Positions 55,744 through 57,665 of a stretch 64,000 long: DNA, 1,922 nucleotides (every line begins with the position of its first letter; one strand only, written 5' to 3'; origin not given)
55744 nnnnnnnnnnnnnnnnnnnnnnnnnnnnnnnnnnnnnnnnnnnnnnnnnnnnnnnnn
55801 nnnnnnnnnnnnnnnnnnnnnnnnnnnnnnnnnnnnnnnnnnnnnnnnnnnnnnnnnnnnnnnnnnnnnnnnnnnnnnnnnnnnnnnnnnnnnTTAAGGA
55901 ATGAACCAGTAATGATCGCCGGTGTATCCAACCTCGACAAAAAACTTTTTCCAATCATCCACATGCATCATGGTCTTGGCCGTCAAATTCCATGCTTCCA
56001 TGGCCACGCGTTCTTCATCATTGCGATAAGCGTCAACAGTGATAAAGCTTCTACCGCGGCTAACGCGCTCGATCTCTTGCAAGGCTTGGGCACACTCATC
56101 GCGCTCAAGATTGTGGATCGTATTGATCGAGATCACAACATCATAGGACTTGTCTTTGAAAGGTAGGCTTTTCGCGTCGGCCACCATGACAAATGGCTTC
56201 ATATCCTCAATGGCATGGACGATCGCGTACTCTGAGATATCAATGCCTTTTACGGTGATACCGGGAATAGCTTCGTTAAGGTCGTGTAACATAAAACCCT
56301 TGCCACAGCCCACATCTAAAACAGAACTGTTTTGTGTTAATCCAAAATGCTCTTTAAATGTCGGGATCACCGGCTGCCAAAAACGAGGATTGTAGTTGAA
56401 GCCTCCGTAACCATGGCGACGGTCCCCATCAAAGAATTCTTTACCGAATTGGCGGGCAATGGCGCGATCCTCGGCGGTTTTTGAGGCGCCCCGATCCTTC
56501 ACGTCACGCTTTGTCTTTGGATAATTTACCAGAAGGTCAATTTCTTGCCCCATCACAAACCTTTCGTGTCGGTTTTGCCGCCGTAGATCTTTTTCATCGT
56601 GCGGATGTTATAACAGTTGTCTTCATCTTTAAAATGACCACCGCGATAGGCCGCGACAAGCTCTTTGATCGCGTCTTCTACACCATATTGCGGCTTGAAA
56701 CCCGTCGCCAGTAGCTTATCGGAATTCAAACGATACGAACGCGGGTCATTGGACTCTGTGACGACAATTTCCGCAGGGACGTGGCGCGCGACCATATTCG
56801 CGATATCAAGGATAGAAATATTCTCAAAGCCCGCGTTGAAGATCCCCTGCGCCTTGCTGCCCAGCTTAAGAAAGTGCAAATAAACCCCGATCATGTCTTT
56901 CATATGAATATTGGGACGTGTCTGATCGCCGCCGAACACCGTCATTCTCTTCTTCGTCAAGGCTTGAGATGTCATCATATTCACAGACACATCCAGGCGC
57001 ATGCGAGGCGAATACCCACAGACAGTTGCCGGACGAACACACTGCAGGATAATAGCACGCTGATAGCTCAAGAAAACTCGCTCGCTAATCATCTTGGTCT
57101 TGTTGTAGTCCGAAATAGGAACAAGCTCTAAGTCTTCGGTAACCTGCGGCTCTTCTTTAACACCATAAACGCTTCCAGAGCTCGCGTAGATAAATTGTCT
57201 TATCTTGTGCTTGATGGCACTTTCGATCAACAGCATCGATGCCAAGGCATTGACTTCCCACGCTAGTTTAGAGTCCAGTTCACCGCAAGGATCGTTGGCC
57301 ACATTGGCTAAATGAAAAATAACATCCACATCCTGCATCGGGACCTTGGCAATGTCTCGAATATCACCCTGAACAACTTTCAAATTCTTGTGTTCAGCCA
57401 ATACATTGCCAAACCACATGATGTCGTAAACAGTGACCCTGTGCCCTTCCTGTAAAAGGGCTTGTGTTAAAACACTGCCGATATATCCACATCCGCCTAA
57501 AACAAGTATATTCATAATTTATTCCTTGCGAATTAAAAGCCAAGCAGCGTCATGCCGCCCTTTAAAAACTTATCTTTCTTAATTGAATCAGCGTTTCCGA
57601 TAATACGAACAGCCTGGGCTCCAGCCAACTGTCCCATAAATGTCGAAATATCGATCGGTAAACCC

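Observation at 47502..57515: Unusually dense C-C bond-forming and methylating sugar-tailoring block: YerE-like TPP enzyme, E1alpha/E1beta pair, B12-radical SAM and three methyltransferases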

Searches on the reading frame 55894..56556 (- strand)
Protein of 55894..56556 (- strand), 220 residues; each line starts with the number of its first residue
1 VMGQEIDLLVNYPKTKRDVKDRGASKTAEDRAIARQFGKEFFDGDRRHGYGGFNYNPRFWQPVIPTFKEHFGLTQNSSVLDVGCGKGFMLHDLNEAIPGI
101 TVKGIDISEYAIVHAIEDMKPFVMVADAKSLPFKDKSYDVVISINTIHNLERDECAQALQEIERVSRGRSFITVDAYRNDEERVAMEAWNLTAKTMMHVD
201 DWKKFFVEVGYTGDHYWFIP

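Call 4: search_protein_families(library=pfam, proteins=[window:55894-56556:-])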
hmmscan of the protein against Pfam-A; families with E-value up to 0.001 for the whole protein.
window:55894-56556:- (220 aa): 9 families
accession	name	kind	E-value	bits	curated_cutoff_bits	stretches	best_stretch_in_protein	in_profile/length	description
PF08241.18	Methyltransf_11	-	5.7e-18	65.8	21.2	1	80-167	1-88/95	Methyltransferase domain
PF13649.12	Methyltransf_25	-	8.6e-18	65.3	27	1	79-166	1-93/97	Methyltransferase domain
PF13847.12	Methyltransf_31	-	4.1e-16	59.4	27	1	74-184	2-119/145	Methyltransferase domain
PF08242.18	Methyltransf_12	-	1.2e-11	45.6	30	1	80-164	1-90/98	Methyltransferase domain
PF13489.12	Methyltransf_23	-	8.6e-09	35.8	27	1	73-194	20-137/164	Methyltransferase domain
PF07021.18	MetW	-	3.4e-08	33.8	21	1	75-167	13-103/193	Methionine biosynthesis protein MetW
PF01209.24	Ubie_methyltran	-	3.3e-05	23.8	20.1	1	72-194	44-171/233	ubiE/COQ5 methyltransferase family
PF05175.20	MTS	-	4.1e-05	23.7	23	1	73-148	29-109/170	Methyltransferase small domain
PF23525.1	Methyltransf_36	-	0.00087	19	27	0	61-113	26-78/268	AprA MT2-like domain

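Call 7: search_protein_families(library=ncbifam, proteins=[window:55894-56556:-], max_evalue=0.00001)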
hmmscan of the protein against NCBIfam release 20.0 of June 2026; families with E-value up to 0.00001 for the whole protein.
window:55894-56556:- (220 aa): 21 families
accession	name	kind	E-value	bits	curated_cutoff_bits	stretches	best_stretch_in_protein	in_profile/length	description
NF045667.1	MTase_DVU1556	equivalog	9.9e-15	54.6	155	1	70-212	17-161/213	DVU_1556 family methyltransferase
TIGR02072.1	BioC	equivalog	2.8e-11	43.7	184.95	1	73-167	32-125/244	malonyl-ACP O-methyltransferase BioC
NF041255.1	mycofact_MftM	equivalog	5.2e-11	42.4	200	1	65-174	129-241/289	mycofactocin oligosaccharide methyltransferase MftM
NF004452.0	PRK05785.1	equivalog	9.9e-11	41.5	207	1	61-176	39-148/228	hypothetical protein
TIGR01934.1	MenG_MenH_UbiE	subfamily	1.2e-10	41.1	158.35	1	69-177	33-145/223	ubiquinone/menaquinone biosynthesis methyltransferase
NF008300.0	PRK11088.1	equivalog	4.2e-10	39.6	303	1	74-146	84-160/272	23S rRNA (guanine(745)-N(1))-methyltransferase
TIGR02081.1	metW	equivalog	9.3e-10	38.4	189.5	1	74-167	12-103/194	methionine biosynthesis protein MetW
NF047649.1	MTase_UXPK_star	exception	1.8e-09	37.1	460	1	76-168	78-176/283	methyltransferase/UXPK-star double selenoprotein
NF040539.1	AST_met_ArsM_2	exception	2e-09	37.7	240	1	34-172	14-162/262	putative arsinothricin biosynthesis methyltransferase ArsM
NF001244.0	PRK00216.1-5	equivalog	4.5e-09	36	216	1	71-194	44-173/236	bifunctional demethylmenaquinone methyltransferase/2-methoxy-6-polyprenyl-1,4-benzoquinol methylase UbiE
NF004851.0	PRK06202.1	equivalog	5.4e-09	35.8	243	1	74-194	59-187/237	hypothetical protein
NF043040.1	corrin_prot_MT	hypoth_equivalog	1.3e-08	34.6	180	1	75-167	41-140/216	corrinoid protein-associated methyltransferase CpaM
NF045825.1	FAmtase_mtf2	equivalog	1.9e-08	33.8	400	1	77-182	60-166/248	fatty-acid O-methyltransferase Mtf2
NF007610.0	PRK10258.1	equivalog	1.2e-07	31.4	342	1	71-176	38-140/251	malonyl-ACP O-methyltransferase BioC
TIGR03587.1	Pse_Me-ase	hypoth_equivalog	1.3e-07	32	112.05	1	73-179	41-146/204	pseudaminic acid biosynthesis-associated methylase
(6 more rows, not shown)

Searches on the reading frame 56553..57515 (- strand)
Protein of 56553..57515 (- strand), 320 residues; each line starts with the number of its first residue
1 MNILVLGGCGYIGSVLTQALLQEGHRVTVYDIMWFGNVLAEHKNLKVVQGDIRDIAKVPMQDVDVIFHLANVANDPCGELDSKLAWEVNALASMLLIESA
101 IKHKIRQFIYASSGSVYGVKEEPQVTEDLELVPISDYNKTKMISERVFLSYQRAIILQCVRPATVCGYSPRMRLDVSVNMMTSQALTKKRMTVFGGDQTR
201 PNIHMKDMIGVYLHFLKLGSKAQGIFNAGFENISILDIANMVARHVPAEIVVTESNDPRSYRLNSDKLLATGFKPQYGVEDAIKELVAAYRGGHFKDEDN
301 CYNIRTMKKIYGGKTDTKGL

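Call 4: search_protein_families(library=pfam, proteins=[window:56553-57515:-])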
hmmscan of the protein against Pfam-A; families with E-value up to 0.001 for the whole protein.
window:56553-57515:- (320 aa): 8 families
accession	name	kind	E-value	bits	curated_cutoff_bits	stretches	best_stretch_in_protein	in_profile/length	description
PF01370.27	Epimerase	-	4e-34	118.5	20.9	1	3-229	1-240/240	NAD dependent epimerase/dehydratase family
PF16363.11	GDP_Man_Dehyd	-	2.9e-22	80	27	1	4-256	1-276/332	GDP-mannose 4,6 dehydratase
PF01073.25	3Beta_HSD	-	1.6e-18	67.2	22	1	4-176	1-192/280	3-beta hydroxysteroid dehydrogenase/isomerase family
PF04321.23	RmlD_sub_bind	-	3.5e-13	49.7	27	1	1-249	1-234/287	RmlD substrate binding domain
PF07993.18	NAD_binding_4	-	2.4e-07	30.6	20.1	1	60-171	86-213/258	Male sterility protein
PF02719.21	Polysacc_synt_2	-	3.4e-07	30.2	20.2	1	3-113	1-128/293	Polysaccharide biosynthesis protein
PF13460.12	NAD_binding_10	-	2e-06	28.2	27.2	1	7-123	1-109/184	NAD(P)H-binding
PF05368.20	NmrA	-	0.00012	22.3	27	1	2-115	4-109/298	NmrA-like family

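Call 7: search_protein_families(library=ncbifam, proteins=[window:56553-57515:-], max_evalue=0.00001)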
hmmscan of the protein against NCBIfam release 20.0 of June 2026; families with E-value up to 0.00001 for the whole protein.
window:56553-57515:- (320 aa): 21 families
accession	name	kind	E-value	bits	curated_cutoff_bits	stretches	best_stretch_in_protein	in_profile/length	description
TIGR01179.1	galE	equivalog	4e-27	94.9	262.3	1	2-281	1-316/332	UDP-glucose 4-epimerase GalE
TIGR04180.1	EDH_00030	hypoth_equivalog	6e-24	84.6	475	1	3-256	1-267/297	NAD-dependent 4,6-dehydratase LegB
TIGR01181.1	dTDP_gluc_dehyt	equivalog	1.2e-21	77.2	365.1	1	2-291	1-312/321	dTDP-glucose 4,6-dehydratase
TIGR02197.1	heptose_epim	equivalog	1e-20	74.2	274.6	1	3-249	1-263/316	ADP-glyceromanno-heptose 6-epimerase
NF043036.1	ErythonDh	equivalog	1.1e-18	67.5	325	1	1-153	1-165/321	D-erythronate dehydrogenase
TIGR03466.1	HpnA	hypoth_equivalog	9.1e-14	51.1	367.65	1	2-167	2-172/327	hopanoid-associated sugar epimerase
TIGR01214.1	rmlD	equivalog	4.6e-13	48.9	224.05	1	3-250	2-230/285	dTDP-4-dehydrorhamnose reductase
NF042422.1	oxyalk_red_OleD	equivalog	5.1e-13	49.1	580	1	1-167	1-170/329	2-alkyl-3-oxoalkanoate reductase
NF007956.0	PRK10675.1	subfamily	3.3e-12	46.2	394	1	1-154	1-166/338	UDP-glucose 4-epimerase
NF052578.1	StrlDmthSdmBMthl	equivalog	1.4e-11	44.7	600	1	1-196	1-199/328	sterol demethylase protein SdmB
NF008872.0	PRK11908.1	equivalog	8.2e-10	38.2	294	1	2-245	3-270/349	bifunctional UDP-4-keto-pentose/UDP-xylose synthase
NF042423.1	oxyalk_red_Shew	equivalog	1.8e-09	37.2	580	1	2-166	10-175/331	2-alkyl-3-oxoalkanoate reductase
NF008360.0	PRK11150.1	equivalog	5.4e-09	35.7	452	1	3-240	2-248/310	ADP-glyceromanno-heptose 6-epimerase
TIGR03589.1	PseB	equivalog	5.8e-09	35.3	407.75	1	2-251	6-249/324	UDP-N-acetylglucosamine 4,6-dehydratase (inverting)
TIGR01777.1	yfcH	hypoth_equivalog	2.2e-07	30.8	207.35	1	3-228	1-222/292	TIGR01777 family oxidoreductase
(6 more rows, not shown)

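Call 30: search_solved_structures(query=window:56553-57515:-, max_evalue=1e-8)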
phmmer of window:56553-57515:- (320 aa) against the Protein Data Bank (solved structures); distinct sequences matched with E-value up to 1e-8: 55.
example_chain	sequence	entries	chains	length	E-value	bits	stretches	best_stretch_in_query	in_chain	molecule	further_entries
6vo6_A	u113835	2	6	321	8.9e-38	133.3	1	3-291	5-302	Putative sugar-nucleotide epimerase/dehydratease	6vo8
8rdg_A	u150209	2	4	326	3.7e-22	82.1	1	1-246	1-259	SDR family NAD(P)-dependent oxidoreductase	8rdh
6zl6_A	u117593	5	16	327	1.2e-21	80.4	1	1-243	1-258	Epimerase domain-containing protein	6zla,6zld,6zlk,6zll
8rdi_A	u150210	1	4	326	1.3e-21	80.2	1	1-246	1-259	SDR family NAD(P)-dependent oxidoreductase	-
6zlj_A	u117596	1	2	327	4.4e-21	78.5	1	1-243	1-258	Epimerase domain-containing protein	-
6wjb_A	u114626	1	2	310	3.1e-20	75.7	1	3-237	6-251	NAD-dependent epimerase/dehydratase family protein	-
6wj9_A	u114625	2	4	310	3e-19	72.5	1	3-237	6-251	NAD-dependent epimerase/dehydratase family protein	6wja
2c20_A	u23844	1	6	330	9.9e-18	67.5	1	2-278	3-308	UDP-GLUCOSE 4-EPIMERASE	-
4lk3_A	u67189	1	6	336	1.6e-17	66.8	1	2-292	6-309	UDP-glucuronic acid decarboxylase 1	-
4gll_A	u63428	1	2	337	1.6e-17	66.8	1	2-292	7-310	UDP-glucuronic acid decarboxylase 1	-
4m55_A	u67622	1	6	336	2.2e-17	66.4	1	2-292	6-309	UDP-glucuronic acid decarboxylase 1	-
2b69_A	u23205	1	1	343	2.7e-17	66.1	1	2-291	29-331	UDP-glucuronate decarboxylase 1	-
6bi4_A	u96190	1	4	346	1.3e-16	63.8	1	1-291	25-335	dTDP-glucose 4,6-dehydratase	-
4zrm_A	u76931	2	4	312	2.9e-16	62.7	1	1-231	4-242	UDP-glucose 4-epimerase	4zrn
3ehe_A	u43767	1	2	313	3.6e-16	62.4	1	3-287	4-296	UDP-glucose 4-epimerase (GalE-1)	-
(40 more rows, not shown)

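Call 93: search_solved_structures(query=window:56553-57515:-, max_evalue=1e-30, show_alignments=1)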
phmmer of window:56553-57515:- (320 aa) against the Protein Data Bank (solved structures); distinct sequences matched with E-value up to 1e-30: 1.
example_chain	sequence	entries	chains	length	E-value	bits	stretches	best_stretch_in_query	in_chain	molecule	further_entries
6vo6_A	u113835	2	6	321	8.9e-38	133.3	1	3-291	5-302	Putative sugar-nucleotide epimerase/dehydratease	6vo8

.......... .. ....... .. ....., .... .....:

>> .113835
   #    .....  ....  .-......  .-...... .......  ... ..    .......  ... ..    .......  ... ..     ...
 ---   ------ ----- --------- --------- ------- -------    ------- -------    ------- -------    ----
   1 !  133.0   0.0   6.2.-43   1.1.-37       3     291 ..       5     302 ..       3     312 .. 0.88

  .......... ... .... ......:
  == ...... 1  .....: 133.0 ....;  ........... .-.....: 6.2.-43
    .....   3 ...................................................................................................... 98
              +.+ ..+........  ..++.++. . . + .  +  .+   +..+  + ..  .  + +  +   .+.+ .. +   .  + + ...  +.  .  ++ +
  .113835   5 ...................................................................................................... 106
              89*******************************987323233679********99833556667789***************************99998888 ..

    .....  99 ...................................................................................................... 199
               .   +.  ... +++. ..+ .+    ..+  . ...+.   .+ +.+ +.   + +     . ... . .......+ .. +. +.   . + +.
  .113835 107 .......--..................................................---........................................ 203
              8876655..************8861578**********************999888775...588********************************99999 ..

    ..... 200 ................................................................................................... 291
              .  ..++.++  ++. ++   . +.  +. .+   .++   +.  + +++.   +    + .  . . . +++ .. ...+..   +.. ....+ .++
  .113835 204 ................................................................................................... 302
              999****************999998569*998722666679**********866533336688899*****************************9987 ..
